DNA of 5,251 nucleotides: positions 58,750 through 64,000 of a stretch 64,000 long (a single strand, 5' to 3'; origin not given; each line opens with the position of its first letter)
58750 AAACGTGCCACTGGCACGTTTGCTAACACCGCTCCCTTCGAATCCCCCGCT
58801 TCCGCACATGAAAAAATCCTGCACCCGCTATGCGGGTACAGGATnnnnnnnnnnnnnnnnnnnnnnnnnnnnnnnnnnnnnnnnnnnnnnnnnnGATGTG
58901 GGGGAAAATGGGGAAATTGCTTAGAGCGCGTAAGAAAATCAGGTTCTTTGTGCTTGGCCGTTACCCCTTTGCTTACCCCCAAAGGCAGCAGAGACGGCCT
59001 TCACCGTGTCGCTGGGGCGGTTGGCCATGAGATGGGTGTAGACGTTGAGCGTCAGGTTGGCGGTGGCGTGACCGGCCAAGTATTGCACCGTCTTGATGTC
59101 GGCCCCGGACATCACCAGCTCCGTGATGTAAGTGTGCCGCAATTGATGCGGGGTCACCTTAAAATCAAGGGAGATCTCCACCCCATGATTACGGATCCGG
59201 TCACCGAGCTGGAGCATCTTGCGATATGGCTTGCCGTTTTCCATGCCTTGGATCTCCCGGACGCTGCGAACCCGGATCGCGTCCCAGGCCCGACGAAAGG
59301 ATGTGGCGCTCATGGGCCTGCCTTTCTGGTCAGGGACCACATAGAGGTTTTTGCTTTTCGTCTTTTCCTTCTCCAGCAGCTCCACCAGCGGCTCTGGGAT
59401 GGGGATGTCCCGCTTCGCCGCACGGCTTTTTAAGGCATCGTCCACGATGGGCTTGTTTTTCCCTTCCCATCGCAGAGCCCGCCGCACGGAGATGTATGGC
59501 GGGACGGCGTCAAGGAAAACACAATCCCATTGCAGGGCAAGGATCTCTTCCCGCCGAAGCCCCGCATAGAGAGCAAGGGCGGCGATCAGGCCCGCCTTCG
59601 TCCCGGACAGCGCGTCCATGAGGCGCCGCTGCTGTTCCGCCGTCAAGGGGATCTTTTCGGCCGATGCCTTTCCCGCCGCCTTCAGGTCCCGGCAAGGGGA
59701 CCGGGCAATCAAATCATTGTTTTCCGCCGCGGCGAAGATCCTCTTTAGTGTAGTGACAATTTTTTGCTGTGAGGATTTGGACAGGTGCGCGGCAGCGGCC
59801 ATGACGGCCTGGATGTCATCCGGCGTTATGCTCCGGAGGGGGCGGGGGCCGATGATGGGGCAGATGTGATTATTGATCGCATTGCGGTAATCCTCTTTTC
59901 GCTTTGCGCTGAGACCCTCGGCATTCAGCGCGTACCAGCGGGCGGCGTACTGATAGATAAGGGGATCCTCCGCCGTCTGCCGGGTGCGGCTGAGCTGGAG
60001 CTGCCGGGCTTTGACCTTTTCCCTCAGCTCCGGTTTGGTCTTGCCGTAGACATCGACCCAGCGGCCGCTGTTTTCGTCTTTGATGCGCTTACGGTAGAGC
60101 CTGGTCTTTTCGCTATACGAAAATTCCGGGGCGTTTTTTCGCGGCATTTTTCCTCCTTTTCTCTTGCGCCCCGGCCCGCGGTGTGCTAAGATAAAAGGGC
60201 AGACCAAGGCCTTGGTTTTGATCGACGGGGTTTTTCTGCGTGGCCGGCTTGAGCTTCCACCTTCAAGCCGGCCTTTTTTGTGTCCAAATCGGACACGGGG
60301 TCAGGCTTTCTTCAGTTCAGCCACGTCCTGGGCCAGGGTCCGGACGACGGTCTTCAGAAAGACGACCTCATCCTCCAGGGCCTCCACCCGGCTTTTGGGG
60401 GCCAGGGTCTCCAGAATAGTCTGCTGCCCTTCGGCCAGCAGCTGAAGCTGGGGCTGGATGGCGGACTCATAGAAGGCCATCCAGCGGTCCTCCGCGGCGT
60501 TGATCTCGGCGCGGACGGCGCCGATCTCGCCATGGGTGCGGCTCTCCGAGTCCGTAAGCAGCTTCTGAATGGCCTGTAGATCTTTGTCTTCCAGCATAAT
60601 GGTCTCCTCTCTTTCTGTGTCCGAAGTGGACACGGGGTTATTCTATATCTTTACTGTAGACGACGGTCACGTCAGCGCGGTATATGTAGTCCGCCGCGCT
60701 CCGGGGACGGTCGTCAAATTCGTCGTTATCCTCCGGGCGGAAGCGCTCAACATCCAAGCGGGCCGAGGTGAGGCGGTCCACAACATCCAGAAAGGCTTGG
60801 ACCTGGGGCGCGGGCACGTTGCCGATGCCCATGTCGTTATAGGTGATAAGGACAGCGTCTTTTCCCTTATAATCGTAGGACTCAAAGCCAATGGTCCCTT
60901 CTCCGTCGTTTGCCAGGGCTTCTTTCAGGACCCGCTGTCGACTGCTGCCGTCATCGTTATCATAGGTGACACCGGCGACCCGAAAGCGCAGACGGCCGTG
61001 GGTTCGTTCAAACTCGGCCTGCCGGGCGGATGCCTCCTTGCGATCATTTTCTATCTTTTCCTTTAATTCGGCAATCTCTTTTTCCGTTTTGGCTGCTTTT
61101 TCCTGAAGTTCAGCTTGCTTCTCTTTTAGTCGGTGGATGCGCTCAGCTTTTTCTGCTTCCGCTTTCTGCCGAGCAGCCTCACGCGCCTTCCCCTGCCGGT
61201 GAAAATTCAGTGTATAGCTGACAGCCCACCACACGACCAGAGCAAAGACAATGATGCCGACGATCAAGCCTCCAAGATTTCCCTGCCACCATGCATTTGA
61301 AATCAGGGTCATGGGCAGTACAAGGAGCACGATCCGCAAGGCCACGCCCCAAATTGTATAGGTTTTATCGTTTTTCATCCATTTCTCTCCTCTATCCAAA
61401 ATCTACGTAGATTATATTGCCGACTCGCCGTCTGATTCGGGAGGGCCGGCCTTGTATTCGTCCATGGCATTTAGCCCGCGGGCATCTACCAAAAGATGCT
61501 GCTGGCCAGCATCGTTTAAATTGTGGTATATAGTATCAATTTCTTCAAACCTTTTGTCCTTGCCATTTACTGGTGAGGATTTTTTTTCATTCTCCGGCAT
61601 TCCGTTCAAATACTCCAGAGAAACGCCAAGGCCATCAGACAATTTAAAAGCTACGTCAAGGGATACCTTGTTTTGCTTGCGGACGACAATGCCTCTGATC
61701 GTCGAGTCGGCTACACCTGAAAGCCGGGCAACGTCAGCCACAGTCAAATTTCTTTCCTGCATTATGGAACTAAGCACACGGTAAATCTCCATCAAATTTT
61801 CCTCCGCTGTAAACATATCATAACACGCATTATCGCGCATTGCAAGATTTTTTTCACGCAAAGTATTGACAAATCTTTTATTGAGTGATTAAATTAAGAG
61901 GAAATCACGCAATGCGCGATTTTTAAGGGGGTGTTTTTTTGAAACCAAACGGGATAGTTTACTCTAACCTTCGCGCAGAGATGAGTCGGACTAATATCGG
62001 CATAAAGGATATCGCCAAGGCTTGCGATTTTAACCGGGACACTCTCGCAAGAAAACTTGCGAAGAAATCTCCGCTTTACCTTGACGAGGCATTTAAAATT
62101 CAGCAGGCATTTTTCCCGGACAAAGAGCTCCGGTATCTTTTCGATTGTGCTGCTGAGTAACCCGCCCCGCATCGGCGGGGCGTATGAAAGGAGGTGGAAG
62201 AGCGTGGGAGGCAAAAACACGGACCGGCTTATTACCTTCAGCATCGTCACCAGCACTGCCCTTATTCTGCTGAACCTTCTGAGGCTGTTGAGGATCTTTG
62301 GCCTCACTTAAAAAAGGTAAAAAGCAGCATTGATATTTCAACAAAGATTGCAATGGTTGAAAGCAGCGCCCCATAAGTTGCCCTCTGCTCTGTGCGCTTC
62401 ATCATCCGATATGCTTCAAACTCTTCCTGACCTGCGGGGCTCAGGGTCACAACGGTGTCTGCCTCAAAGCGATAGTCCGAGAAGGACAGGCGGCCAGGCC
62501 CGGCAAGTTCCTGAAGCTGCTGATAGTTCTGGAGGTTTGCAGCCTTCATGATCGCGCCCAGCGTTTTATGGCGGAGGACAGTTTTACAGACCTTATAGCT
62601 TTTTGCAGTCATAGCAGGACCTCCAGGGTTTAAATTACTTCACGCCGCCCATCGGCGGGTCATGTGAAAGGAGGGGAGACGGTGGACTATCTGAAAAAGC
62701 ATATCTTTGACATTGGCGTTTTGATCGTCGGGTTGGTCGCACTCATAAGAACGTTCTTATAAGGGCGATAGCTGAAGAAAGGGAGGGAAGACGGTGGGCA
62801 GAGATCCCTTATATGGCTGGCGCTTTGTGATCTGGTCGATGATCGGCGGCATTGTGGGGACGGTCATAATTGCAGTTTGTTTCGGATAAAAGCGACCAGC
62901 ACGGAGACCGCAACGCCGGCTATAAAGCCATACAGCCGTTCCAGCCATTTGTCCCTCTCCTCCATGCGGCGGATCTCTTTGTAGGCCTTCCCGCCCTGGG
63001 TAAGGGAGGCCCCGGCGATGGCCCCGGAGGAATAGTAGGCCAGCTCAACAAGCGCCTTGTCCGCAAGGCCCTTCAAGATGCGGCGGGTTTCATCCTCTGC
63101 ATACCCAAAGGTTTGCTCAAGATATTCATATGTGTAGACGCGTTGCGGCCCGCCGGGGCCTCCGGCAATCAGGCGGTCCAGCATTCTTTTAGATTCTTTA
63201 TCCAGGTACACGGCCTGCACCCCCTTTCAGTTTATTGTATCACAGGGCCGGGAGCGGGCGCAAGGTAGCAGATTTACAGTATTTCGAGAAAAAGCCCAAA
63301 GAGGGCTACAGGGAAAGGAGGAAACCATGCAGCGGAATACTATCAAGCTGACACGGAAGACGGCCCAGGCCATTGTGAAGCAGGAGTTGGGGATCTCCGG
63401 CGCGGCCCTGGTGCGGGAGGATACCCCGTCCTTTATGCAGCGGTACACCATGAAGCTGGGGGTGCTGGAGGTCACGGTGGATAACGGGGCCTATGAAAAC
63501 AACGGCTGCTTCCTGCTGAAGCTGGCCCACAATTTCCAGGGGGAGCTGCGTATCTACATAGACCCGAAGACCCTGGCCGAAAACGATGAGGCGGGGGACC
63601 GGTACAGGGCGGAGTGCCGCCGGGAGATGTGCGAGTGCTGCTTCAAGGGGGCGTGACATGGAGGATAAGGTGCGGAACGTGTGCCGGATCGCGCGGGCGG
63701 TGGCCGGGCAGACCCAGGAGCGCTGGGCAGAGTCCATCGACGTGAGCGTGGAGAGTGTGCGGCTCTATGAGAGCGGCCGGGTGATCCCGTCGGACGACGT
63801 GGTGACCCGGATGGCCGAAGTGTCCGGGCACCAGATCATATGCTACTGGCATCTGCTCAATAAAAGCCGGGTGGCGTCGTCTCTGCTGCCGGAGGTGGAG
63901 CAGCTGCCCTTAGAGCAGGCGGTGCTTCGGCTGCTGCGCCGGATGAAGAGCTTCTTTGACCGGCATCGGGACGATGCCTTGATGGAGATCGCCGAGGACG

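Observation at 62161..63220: A duplicated cassette pairs leader-hairpin-plus-SD-driven tiny hydrophobic ORFs with membrane-anchored winged-helix-like genes, converging and overlapping at their 3' ends (candidate novel toxin/immunity or exclusion module)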

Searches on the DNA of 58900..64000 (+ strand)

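Call 55: search_dna_similar(query=window:58900-64000:+, collection=phages, mode=near)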
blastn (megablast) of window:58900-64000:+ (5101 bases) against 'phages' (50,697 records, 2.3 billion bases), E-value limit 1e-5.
No match.

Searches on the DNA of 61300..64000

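Call 52: search_rna_families(source=window, start=61300, end=64000, threshold=evalue, max_evalue=1)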
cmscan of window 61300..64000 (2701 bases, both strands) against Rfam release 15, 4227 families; matches with E-value up to 1: 0.
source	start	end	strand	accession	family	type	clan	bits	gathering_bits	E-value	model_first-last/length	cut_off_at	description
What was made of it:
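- On Type I toxin-antitoxin: There is no Rfam hit (call 52).
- Closest known: Type I toxin-antitoxin loci of prophages. Different: There is no Rfam match (call 52).
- There are no Rfam antitoxin hits (call 52).
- Tried and rejected: Rfam at E up to 1 gave nothing (call 52).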

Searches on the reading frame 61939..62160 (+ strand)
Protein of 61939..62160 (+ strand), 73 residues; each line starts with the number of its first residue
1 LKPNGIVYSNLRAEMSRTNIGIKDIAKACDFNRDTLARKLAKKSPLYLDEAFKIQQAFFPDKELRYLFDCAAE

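Call 6: search_protein_families(library=pfam, proteins=[window:61939-62160:+], max_evalue=1)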
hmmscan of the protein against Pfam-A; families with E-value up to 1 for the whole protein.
window:61939-62160:+ (73 aa): 3 families
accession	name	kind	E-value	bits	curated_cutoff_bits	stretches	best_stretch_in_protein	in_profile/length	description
PF06892.16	Phage_CP76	-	0.015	15.6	26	1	17-56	13-55/146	Phage regulatory protein CII (CP76)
PF13443.12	HTH_26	-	0.097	13.4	22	1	10-53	1-45/63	Cro/C1-type HTH DNA-binding domain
PF08793.15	2C_adapt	-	0.21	12.2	22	0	1-14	19-32/35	2-cysteine adaptor domain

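Call 19: search_protein_families(library=phrogs, proteins=[window:61939-62160:+], max_evalue=1)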
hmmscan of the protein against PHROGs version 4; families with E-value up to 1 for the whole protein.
window:61939-62160:+ (73 aa): 3 families
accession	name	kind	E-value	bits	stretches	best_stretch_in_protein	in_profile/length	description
phrog_4583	-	transcription regulation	0.0011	19.9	1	5-51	9-55/81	transcriptional repressor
phrog_3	-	transcription regulation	0.0039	18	1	4-59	86-138/430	transcriptional repressor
phrog_1381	-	moron, auxiliary metabolic gene and host takeover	0.029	14.7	1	11-59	17-66/264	plasmid antitoxin with HTH domain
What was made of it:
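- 61939..62160 (+): Cro-like HTH gene (73 aa, TTG start). It is the first gene of the rightward (lytic) transcript and is given here as context for the module. Weak HTH_26 / Phage_CP76 and PHROG repressor hits (calls 6, 19).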

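Call 107: search_protein_families(library=ncbifam, proteins=[window:61939-62160:+], max_evalue=1)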
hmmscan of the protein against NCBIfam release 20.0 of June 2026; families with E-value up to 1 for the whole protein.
window:61939-62160:+ (73 aa): 4 families
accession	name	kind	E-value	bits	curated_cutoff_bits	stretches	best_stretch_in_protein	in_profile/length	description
TIGR02607.1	antidote_HigA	equivalog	0.016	15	47.7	1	15-63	16-64/81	HigA family addiction module antitoxin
NF049968.1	QhpR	equivalog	0.026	13.7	250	1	8-45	191-228/284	AraC-like transcriptional regulator QhpR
TIGR04111.1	BcepMu_gp16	hypoth_equivalog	0.044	13.7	34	1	10-43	4-37/55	phage-associated protein, BcepMu gp16 family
NF049845.1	Xre_ParS_antitoxin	subfamily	0.19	11.8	90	1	5-54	1-50/112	type II RES/Xre toxin-antitoxin system antitoxin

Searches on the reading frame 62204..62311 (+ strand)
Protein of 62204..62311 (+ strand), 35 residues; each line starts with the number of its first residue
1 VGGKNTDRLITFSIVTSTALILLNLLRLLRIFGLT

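Call 19: search_protein_families(library=phrogs, proteins=[window:62204-62311:+], max_evalue=1)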
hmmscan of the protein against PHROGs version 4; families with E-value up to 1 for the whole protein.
window:62204-62311:+ (35 aa): 0 families

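Call 75: search_protein_families(library=padloc, proteins=[window:62204-62311:+], max_evalue=1)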
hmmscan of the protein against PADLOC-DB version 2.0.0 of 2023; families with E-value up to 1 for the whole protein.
window:62204-62311:+ (35 aa): 0 families

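Call 107: search_protein_families(library=ncbifam, proteins=[window:62204-62311:+], max_evalue=1)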
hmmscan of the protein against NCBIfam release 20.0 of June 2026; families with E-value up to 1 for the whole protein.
window:62204-62311:+ (35 aa): 1 family
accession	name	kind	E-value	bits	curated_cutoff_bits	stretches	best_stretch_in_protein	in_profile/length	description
NF012138.0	exosort_XrtR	exception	0.025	14.7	150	1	5-31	91-117/160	exosortase R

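Call 108: search_protein_families(library=pfam, proteins=[window:62204-62308:+], max_evalue=1)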
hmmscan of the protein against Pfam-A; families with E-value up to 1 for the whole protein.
seq(35 aa): 1 family
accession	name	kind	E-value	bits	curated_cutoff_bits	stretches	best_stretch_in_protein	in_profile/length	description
PF22268.1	DUF6954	-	0.024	14.7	27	1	3-29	29-55/58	Family of unknown function (DUF6954)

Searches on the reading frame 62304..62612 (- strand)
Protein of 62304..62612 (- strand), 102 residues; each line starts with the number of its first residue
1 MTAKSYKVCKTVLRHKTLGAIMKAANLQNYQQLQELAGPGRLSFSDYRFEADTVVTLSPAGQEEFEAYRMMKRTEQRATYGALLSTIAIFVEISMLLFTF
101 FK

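Call 6: search_protein_families(library=pfam, proteins=[window:62304-62612:-], max_evalue=1)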
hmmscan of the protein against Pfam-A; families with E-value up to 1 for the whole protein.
window:62304-62612:- (102 aa): 1 family
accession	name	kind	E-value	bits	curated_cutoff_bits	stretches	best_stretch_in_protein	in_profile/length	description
PF18274.6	V_ATPase_prox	-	0.19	12.2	27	1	53-75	24-46/52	Vacuolar ATPase Subunit I N-terminal proximal lobe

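Call 8: find_homologous_proteins(query=window:62304-62612:-)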
Query window:62304-62612:- (102 aa): 1 proteins with E <= 0.001 among 4 candidates.
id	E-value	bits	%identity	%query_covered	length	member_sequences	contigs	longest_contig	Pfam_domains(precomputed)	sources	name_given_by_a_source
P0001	7.1e-59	213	100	100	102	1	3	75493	-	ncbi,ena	-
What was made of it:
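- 62304..62612 (-): 102-aa gene: soluble N-terminal part, basic linker and C-terminal TM. It is an orphan. It matches only itself among 5.8 billion proteins (call 8).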

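Call 10: find_encoding_contigs(protein=P0001, flank=10000, max_places=6)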
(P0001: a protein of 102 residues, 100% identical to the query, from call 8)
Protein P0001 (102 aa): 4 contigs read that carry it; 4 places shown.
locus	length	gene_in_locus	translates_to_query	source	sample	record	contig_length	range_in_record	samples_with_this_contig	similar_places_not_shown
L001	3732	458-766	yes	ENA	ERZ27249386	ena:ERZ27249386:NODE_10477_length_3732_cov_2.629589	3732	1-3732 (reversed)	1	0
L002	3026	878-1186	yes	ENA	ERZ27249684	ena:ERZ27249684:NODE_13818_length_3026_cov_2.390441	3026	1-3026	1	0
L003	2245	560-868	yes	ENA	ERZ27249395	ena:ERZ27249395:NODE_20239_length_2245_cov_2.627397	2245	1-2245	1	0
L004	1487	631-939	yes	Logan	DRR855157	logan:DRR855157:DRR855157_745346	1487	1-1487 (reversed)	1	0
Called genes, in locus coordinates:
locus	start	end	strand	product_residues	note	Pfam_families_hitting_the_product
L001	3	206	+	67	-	?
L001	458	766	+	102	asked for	-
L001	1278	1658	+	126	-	PF01381:HTH_3, PF13443:HTH_26 (weak)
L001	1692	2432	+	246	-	-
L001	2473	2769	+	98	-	-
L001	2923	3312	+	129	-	-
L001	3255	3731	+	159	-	?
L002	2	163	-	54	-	?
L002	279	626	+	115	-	-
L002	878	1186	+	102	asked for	-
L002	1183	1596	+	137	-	-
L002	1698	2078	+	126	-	PF01381:HTH_3, PF13443:HTH_26 (weak)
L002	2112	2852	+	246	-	-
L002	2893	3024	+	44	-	?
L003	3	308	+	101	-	?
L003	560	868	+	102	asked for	-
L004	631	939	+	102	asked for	-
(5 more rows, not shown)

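Call 18: find_related_loci(query=window:62304-62612:-, collection=viral_contigs, flank=6000)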
Query window:62304-62612:- (102 aa) in viral_contigs; peptide patterns used: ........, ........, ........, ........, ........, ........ (x = any residue, [..] = any of these).
4 stretches matched a pattern, but none encodes a relative of the query by tblastn (E <= 1e-3).
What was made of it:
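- P1 and the 102-aa gene have no comparative support (calls 8, 18). P1 and the 102-aa protein have no relatives (calls 8, 18).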

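Call 19: search_protein_families(library=phrogs, proteins=[window:62304-62612:-], max_evalue=1)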
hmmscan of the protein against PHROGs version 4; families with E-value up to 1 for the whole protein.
window:62304-62612:- (102 aa): 0 families

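Call 56: search_solved_structures(query=window:62304-62612:-, max_evalue=10)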
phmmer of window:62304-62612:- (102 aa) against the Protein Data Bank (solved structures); distinct sequences matched with E-value up to 10: 1.
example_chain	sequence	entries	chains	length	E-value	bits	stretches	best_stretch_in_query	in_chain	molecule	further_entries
3m16_A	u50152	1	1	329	0.37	14.6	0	20-63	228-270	Transaldolase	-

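Call 68: predict_structure(protein=window:62304-62612:-)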
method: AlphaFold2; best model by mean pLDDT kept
length: 102 residues; sequences in the alignment: 1
mean_pLDDT: 62.6   pTM: 0.30
mean pLDDT of the five models: 62.6, 59.2, 57.8, 55.3, 54.3
residues with pLDDT >= 90: 6; 70-90: 36; 50-70: 33; < 50: 27
segments of 3 or more residues with pLDDT < 50: 1-16, 45-53
pLDDT, mean of each block of 10 residues (from residue 1): 32 48 67 63 45 56 73 70 81 89 73
secondary structure, 60 per line:
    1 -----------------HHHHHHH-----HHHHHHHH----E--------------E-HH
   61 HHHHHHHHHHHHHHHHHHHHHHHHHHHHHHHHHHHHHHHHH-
elements in order: H18-24 H30-37 H59-101
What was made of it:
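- Tried and rejected: The single-sequence model is poor (call 68).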

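Call 75: search_protein_families(library=padloc, proteins=[window:62304-62612:-], max_evalue=1)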
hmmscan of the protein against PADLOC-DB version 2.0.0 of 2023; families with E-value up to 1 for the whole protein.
window:62304-62612:- (102 aa): 0 families

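Call 107: search_protein_families(library=ncbifam, proteins=[window:62304-62612:-], max_evalue=1)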
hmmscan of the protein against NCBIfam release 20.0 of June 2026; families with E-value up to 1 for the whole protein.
window:62304-62612:- (102 aa): 0 families

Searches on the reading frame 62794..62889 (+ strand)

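Call 19: search_protein_families(library=phrogs, proteins=[window:62794-62889:+], max_evalue=1)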
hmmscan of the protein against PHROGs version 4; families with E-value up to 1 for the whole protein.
window:62794-62889:+ (31 aa): 2 families
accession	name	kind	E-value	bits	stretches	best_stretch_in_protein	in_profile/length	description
phrog_1193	-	other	0.13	13.3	1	9-31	51-73/76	hemolysin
phrog_7358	-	unknown function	0.14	13.2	1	9-30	13-32/40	-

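Call 75: search_protein_families(library=padloc, proteins=[window:62794-62889:+], max_evalue=1)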
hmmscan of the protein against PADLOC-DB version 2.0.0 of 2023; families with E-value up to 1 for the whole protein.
window:62794-62889:+ (31 aa): 0 families

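Call 107: search_protein_families(library=ncbifam, proteins=[window:62794-62889:+], max_evalue=1)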
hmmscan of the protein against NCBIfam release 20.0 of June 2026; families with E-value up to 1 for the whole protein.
window:62794-62889:+ (31 aa): 1 family
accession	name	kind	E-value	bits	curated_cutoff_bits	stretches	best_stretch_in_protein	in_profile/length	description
NF053524.1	thylo_ssl2009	equivalog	0.24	12.2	58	1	7-28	7-28/90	ssl2009 family thylakoid membrane protein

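Call 108: search_protein_families(library=pfam, proteins=[window:62794-62886:+], max_evalue=1)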
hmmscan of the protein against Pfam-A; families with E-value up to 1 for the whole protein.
seq(31 aa): 0 families
